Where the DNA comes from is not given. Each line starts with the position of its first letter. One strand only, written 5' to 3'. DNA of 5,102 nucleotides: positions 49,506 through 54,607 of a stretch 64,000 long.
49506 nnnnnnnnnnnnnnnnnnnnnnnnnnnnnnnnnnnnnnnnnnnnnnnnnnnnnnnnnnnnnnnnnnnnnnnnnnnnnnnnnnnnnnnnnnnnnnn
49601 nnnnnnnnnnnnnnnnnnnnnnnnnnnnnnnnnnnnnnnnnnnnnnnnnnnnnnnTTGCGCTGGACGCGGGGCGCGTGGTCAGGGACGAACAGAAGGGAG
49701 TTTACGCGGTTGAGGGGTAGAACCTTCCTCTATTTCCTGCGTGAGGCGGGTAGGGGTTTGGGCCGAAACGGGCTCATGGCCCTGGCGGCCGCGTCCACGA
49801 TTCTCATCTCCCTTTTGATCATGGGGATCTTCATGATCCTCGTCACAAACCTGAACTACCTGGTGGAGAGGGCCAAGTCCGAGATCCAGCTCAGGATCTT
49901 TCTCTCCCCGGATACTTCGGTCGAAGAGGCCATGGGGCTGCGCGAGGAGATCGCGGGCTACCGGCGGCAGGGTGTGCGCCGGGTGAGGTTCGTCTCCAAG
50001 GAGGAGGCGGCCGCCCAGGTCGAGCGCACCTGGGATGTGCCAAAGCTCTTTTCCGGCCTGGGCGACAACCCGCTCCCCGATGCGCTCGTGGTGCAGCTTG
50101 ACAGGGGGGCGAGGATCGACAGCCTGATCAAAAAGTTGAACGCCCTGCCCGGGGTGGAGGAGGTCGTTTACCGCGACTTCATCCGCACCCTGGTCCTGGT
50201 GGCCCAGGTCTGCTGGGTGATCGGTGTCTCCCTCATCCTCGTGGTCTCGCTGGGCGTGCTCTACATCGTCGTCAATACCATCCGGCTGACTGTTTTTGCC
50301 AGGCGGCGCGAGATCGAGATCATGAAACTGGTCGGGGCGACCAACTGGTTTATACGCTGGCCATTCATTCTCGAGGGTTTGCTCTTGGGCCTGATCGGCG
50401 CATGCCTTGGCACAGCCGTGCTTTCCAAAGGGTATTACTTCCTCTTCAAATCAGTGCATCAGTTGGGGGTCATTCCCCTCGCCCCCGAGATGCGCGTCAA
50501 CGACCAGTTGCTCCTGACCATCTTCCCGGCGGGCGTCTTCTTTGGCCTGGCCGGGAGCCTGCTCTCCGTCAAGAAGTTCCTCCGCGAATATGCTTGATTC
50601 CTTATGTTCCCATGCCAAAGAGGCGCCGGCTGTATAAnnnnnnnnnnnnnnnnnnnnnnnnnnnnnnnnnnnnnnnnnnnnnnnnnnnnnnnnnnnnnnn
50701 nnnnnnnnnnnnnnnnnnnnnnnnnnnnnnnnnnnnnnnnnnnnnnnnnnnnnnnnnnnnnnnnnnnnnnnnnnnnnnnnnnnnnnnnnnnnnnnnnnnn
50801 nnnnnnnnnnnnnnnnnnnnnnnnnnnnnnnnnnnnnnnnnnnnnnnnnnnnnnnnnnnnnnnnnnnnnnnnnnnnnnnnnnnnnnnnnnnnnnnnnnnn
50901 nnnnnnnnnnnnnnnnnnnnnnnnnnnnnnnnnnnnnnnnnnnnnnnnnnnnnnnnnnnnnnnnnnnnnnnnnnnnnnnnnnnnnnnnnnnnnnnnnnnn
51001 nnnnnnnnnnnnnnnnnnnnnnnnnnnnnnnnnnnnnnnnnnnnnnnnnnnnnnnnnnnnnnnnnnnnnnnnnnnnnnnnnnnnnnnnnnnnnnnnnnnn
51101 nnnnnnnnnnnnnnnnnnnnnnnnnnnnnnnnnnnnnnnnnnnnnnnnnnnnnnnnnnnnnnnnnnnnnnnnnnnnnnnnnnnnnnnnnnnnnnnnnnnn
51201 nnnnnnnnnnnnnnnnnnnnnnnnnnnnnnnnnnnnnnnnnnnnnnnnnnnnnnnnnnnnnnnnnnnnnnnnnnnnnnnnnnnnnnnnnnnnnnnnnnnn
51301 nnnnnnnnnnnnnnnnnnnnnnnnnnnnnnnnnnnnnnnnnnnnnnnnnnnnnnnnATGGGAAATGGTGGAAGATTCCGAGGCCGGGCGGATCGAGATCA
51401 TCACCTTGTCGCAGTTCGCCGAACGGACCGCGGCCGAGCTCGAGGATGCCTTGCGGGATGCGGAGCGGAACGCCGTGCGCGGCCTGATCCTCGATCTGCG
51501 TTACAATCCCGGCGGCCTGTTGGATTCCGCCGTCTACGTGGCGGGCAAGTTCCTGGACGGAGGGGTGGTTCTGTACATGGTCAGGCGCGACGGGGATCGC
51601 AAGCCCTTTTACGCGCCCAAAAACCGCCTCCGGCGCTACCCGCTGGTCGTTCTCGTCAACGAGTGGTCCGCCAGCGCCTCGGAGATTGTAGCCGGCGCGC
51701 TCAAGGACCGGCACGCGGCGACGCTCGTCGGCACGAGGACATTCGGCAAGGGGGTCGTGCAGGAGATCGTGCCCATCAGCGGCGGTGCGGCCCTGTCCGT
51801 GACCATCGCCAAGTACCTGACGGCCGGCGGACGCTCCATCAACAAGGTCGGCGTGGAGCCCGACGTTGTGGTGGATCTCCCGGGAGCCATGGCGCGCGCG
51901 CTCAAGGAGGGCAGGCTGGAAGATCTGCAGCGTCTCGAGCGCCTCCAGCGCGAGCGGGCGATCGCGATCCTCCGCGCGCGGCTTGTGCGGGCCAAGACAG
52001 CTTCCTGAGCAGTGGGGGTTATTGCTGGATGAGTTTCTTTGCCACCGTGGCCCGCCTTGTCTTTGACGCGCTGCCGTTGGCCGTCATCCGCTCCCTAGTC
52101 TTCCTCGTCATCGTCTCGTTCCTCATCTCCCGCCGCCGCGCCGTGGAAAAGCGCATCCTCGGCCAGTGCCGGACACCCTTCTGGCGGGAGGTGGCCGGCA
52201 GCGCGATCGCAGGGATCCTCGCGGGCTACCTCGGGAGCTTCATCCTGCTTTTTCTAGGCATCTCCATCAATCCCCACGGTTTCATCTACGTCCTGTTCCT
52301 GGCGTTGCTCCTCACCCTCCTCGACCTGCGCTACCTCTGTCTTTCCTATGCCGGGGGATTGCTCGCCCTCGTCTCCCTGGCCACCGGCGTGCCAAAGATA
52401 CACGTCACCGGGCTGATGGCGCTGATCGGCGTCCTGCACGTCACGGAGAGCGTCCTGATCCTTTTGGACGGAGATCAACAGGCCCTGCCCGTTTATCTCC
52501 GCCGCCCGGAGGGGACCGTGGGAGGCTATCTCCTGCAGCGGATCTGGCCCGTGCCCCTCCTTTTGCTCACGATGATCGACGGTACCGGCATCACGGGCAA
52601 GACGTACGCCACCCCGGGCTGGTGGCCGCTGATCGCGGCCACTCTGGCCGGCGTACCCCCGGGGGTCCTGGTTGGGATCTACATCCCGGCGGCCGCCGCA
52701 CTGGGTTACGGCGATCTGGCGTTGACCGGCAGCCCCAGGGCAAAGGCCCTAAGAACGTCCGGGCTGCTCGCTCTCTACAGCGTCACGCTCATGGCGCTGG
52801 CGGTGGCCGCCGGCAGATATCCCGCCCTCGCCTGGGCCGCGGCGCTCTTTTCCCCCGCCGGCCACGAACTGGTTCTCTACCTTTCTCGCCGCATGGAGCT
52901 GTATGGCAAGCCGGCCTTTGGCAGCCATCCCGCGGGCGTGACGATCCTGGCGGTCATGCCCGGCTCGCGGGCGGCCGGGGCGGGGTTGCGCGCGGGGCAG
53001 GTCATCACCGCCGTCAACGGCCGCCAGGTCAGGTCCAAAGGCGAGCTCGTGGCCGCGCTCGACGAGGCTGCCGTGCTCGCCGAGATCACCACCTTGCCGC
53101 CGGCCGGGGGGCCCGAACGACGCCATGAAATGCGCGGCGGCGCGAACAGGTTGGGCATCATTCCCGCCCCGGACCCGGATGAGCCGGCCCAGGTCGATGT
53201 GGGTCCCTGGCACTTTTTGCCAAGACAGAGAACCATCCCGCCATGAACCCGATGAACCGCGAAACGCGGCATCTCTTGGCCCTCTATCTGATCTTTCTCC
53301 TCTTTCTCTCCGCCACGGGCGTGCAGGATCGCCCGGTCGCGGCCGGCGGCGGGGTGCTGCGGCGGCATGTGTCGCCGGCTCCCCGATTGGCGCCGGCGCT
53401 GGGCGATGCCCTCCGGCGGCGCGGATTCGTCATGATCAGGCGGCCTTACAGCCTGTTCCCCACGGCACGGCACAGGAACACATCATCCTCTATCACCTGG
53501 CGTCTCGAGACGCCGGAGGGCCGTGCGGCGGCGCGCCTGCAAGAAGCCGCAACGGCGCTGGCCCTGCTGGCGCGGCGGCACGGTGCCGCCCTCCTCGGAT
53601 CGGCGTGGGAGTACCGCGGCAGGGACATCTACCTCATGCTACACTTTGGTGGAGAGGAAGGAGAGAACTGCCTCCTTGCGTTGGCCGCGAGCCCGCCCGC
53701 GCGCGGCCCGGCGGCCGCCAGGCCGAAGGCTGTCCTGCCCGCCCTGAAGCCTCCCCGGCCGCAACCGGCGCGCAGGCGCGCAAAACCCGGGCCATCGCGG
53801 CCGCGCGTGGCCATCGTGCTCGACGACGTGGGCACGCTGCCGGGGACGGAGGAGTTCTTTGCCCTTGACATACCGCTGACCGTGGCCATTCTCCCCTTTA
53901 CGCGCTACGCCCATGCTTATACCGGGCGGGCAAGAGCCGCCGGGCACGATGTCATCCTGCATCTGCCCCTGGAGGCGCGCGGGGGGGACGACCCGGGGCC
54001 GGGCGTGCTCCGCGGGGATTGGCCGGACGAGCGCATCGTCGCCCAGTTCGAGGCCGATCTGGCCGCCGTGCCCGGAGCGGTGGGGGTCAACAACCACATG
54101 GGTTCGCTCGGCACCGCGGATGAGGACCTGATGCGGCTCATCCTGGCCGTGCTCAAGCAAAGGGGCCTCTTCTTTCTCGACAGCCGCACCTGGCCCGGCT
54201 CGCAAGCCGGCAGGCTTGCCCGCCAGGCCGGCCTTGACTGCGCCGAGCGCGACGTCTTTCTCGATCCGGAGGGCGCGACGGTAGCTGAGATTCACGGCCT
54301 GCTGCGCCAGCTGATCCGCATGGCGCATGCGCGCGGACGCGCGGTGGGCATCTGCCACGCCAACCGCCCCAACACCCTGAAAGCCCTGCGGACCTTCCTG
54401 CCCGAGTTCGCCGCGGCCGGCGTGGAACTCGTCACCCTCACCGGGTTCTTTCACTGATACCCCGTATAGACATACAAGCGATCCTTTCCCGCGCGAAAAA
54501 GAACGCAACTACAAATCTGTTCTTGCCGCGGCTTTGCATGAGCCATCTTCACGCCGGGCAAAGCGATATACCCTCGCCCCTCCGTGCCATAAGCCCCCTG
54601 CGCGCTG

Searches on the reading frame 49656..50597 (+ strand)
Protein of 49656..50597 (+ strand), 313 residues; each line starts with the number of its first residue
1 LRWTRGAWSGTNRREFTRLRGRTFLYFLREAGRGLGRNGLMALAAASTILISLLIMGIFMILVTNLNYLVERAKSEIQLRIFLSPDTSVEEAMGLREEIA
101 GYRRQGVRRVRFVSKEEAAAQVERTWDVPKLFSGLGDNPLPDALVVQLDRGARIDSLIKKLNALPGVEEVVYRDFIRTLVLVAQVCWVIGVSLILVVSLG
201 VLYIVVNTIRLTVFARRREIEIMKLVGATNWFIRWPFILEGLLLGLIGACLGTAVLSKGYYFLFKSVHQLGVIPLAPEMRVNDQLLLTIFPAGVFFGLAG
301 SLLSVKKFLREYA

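Call 81: search_protein_families(library=pfam, proteins=[window:49656-50597:+], max_evalue=0.00001)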
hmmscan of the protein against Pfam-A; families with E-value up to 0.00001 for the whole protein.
window:49656-50597:+ (313 aa): 2 families
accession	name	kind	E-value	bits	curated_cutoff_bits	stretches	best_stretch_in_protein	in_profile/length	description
PF18075.7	FtsX_ECD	-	2.4e-16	60.6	23.5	1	77-170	1-96/96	FtsX extracellular domain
PF02687.27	FtsX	-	1.5e-15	57.7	25.5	1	192-311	2-118/120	FtsX-like permease C-terminal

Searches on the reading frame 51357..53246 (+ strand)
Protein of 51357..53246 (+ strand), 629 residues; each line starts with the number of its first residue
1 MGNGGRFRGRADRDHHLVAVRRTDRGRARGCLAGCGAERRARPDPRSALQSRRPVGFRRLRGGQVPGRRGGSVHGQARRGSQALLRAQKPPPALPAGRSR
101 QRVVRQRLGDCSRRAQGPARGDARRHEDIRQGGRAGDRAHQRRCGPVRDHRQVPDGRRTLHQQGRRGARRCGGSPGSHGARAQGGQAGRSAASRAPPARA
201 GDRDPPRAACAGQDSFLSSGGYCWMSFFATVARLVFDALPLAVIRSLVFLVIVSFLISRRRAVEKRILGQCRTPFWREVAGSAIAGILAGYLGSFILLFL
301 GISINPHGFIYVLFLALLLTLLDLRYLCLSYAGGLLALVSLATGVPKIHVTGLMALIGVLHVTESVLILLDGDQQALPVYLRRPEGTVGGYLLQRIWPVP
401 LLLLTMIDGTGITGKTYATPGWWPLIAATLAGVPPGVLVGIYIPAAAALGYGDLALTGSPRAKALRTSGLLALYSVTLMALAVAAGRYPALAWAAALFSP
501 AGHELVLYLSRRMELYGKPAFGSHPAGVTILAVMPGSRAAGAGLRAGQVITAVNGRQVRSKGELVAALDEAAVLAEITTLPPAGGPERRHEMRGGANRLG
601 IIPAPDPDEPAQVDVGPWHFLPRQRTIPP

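Call 81: search_protein_families(library=pfam, proteins=[window:51357-53246:+], max_evalue=0.00001)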
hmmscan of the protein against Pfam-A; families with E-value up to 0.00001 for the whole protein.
window:51357-53246:+ (629 aa): 1 family
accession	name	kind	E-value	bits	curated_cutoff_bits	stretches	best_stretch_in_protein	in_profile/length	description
PF17820.7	PDZ_6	-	2e-09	37.5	27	1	530-570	2-42/54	PDZ domain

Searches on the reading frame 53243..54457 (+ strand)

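Call 81: search_protein_families(library=pfam, proteins=[window:53243-54457:+], max_evalue=0.00001)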
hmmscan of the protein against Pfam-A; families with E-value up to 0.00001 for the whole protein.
window:53243-54457:+ (404 aa): 1 family
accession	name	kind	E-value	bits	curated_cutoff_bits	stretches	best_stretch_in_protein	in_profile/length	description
PF04748.18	Polysacc_deac_2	-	4.1e-65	219.3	27.5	1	191-400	1-209/212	Divergent polysaccharide deacetylase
